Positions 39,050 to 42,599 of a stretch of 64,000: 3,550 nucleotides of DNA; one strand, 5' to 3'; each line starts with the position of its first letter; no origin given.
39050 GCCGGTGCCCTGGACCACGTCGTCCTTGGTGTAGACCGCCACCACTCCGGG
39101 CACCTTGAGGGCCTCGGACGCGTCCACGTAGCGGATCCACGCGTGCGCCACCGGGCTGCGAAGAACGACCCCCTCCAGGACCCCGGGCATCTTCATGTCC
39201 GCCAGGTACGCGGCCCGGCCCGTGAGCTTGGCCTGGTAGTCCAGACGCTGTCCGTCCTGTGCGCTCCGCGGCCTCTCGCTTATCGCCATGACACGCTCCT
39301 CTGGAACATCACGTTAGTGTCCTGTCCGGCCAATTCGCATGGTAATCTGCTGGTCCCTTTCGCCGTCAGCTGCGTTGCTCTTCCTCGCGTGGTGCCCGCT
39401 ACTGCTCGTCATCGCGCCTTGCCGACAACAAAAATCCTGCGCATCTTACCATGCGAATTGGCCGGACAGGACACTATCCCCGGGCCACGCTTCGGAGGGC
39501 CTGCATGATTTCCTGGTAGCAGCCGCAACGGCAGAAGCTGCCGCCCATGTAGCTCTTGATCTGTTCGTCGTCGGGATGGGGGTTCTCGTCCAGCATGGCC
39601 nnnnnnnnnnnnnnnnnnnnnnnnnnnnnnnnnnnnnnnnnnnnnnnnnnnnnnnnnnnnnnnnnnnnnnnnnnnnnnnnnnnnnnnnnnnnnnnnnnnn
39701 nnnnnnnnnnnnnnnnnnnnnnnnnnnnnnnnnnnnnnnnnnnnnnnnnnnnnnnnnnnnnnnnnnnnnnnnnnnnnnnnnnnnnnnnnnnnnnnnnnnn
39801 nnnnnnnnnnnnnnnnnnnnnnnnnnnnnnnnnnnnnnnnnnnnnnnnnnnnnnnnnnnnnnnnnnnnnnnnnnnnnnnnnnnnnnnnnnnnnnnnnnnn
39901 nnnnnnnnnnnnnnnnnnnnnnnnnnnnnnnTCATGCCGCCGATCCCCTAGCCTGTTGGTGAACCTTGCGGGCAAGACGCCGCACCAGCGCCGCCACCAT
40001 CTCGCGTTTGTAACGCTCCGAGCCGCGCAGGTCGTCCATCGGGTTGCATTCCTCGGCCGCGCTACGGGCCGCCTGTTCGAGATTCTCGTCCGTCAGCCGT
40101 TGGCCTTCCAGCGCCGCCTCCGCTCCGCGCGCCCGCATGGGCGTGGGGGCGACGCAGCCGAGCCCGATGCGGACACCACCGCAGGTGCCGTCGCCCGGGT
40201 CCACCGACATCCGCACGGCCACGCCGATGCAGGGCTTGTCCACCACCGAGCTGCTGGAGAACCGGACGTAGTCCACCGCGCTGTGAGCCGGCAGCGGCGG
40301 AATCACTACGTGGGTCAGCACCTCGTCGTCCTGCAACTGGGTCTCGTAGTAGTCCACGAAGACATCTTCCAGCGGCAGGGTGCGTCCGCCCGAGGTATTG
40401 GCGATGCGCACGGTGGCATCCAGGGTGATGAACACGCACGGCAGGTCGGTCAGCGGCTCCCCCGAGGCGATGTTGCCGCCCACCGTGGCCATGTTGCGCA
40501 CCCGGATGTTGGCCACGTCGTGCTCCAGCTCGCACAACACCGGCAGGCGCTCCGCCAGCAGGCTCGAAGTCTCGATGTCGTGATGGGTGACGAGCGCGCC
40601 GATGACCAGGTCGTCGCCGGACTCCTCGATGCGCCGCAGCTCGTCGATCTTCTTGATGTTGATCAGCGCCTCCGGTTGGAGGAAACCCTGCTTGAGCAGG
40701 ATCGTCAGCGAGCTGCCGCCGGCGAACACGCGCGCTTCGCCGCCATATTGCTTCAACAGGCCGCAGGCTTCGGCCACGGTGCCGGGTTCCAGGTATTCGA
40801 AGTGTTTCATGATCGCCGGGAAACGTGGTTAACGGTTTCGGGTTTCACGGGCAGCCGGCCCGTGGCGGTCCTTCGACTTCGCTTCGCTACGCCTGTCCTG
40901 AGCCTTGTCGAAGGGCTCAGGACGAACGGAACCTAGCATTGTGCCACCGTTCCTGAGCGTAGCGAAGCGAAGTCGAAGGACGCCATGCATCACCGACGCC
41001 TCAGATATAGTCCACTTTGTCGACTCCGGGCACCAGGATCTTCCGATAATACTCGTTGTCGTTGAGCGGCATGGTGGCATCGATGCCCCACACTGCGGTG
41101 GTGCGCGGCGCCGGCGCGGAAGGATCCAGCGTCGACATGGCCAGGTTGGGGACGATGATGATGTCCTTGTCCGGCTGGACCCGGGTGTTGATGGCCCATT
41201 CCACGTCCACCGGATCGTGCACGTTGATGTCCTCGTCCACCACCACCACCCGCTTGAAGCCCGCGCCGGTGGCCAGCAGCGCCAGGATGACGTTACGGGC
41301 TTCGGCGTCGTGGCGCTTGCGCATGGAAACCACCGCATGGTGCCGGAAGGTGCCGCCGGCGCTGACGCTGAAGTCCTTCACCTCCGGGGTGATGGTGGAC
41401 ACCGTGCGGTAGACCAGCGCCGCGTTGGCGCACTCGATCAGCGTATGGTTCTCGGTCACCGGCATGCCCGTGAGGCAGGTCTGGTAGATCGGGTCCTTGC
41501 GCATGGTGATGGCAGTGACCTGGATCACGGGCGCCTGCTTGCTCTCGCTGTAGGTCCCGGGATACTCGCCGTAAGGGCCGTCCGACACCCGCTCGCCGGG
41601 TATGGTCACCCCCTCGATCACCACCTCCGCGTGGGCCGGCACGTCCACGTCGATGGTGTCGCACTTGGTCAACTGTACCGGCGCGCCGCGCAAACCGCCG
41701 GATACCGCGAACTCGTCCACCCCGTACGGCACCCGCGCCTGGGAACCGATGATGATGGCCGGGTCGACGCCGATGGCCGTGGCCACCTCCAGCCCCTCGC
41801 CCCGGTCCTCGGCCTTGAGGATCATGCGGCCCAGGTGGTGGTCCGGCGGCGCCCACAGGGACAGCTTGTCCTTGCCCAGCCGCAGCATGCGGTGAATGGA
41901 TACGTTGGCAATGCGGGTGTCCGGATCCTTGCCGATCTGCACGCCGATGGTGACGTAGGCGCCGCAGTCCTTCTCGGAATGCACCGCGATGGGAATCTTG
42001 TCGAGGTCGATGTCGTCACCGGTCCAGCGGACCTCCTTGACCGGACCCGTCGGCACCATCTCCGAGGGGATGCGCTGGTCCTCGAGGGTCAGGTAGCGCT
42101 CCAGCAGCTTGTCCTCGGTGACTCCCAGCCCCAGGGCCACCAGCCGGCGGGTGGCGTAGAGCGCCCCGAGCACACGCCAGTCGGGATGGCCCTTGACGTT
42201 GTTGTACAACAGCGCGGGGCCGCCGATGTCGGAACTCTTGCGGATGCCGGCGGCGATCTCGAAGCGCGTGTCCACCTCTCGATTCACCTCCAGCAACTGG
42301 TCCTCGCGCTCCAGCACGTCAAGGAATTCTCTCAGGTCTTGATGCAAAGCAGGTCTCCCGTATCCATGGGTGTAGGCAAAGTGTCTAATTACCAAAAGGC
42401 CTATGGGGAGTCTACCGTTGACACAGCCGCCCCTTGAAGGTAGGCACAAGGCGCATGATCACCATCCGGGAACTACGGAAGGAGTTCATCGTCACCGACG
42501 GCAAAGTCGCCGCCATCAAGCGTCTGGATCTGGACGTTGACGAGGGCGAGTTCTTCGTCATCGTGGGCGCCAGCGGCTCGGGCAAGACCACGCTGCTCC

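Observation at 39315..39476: Same MITE family sits between coxS and coxL inside an XDH/CODH-type operon, again using the TA of a TAG stop codon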

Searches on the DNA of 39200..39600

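Call 10: search_rna_families(source=window, start=39200, end=39600, threshold=evalue, max_evalue=10)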
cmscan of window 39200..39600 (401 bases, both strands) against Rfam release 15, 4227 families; matches with E-value up to 10: 0.
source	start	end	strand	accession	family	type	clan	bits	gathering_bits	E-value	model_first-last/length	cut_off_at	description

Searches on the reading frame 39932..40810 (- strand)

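Call 11: search_protein_families(library=pfam, proteins=[window:39932-40810:-])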
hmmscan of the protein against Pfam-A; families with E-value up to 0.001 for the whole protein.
window:39932-40810:- (292 aa): 2 families
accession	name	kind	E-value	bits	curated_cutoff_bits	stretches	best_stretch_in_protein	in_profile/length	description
PF00941.27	FAD_binding_5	-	1.7e-48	165.1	27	1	3-172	2-169/170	FAD binding domain in molybdopterin dehydrogenase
PF03450.22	CO_deh_flav_C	-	9.4e-22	77.5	25.5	1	191-282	12-101/102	CO dehydrogenase flavoprotein C-terminal domain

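Call 79: search_protein_families(library=ncbifam, proteins=[window:39935-40810:-])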
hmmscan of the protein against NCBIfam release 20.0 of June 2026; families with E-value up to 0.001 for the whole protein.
window:39935-40810:- (292 aa): 8 families
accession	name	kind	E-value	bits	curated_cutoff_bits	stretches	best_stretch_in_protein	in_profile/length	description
NF041019.1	glyceraldDH_beta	equivalog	3.8e-65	219.9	350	1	3-279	5-276/280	glyceraldehyde dehydrogenase subunit beta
TIGR02963.1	xanthine_xdhA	equivalog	8.3e-52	176.4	467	1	6-279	195-464/468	xanthine dehydrogenase small subunit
NF043083.1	XdhB_XDHase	equivalog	1.2e-51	175.6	310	1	5-287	6-287/289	xanthine dehydrogenase subunit XdhB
NF007427.0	PRK09971.1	equivalog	1.4e-50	172.1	287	1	5-289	6-289/292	xanthine dehydrogenase FAD-binding subunit XdhB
TIGR03195.1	4hydrxCoA_B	equivalog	4.7e-35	121.2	404.55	2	2-115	3-115/321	4-hydroxybenzoyl-CoA reductase subunit beta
TIGR03199.1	pucC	equivalog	1.5e-24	86.7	306.05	1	9-275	1-261/264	xanthine dehydrogenase subunit C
TIGR03312.1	Se_sel_red_FAD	hypoth_equivalog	1.6e-22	79.9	241.5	1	5-287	3-254/257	molybdopterin-dependent oxidoreductase FAD-binding subunit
TIGR02969.1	mam_aldehyde_ox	subfamily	5.6e-12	44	1912.3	1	25-285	257-528/1330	aldehyde oxidase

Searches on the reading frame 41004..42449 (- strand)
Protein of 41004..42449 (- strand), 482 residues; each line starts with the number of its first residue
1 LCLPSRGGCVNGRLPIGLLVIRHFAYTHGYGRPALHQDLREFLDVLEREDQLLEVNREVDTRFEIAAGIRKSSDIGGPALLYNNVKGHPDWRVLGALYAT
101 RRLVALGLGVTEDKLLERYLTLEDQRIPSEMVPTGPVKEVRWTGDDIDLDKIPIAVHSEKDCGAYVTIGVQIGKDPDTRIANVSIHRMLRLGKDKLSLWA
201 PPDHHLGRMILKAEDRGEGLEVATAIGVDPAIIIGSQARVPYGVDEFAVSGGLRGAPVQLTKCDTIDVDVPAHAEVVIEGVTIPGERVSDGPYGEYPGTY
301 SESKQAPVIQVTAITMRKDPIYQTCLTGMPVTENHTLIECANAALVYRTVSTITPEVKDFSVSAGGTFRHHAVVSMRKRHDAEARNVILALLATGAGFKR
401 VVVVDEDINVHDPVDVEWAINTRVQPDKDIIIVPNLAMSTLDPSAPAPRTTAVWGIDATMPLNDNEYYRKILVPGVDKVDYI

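Call 79: search_protein_families(library=ncbifam, proteins=[window:41004-42449:-])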
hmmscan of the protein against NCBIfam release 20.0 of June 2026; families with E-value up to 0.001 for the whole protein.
window:41004-42449:- (482 aa): 7 families
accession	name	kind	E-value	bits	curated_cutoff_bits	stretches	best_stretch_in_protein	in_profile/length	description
TIGR00148.1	TIGR00148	subfamily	7.4e-118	394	244.85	1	39-461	1-438/438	UbiD family decarboxylase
NF041204.1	VdcC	exception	2.1e-103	346.3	650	1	37-465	2-442/467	non-oxidative hydroxyarylic acid decarboxylases subunit C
TIGR03701.1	mena_SCO4490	equivalog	6.5e-80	269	495.9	2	125-448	105-428/433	menaquinone biosynthesis decarboxylase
NF008175.0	PRK10922.1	equivalog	2.5e-69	234.1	788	2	127-460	120-457/497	4-hydroxy-3-polyprenylbenzoate decarboxylase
NF041219.1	BagN_FevL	exception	6.5e-48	163.4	1000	1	36-426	17-434/502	bagremycin/ferroverdin biosynthesis UbiD family decarboxylase BagN/FevL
TIGR02724.1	phenyl_P_beta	equivalog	6.7e-45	153.3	468.95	1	38-445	2-423/472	phenylphosphate carboxylase subunit beta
TIGR02723.1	phenyl_P_alpha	equivalog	2.5e-40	138.5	564.6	1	38-445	9-425/485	phenylphosphate carboxylase subunit alpha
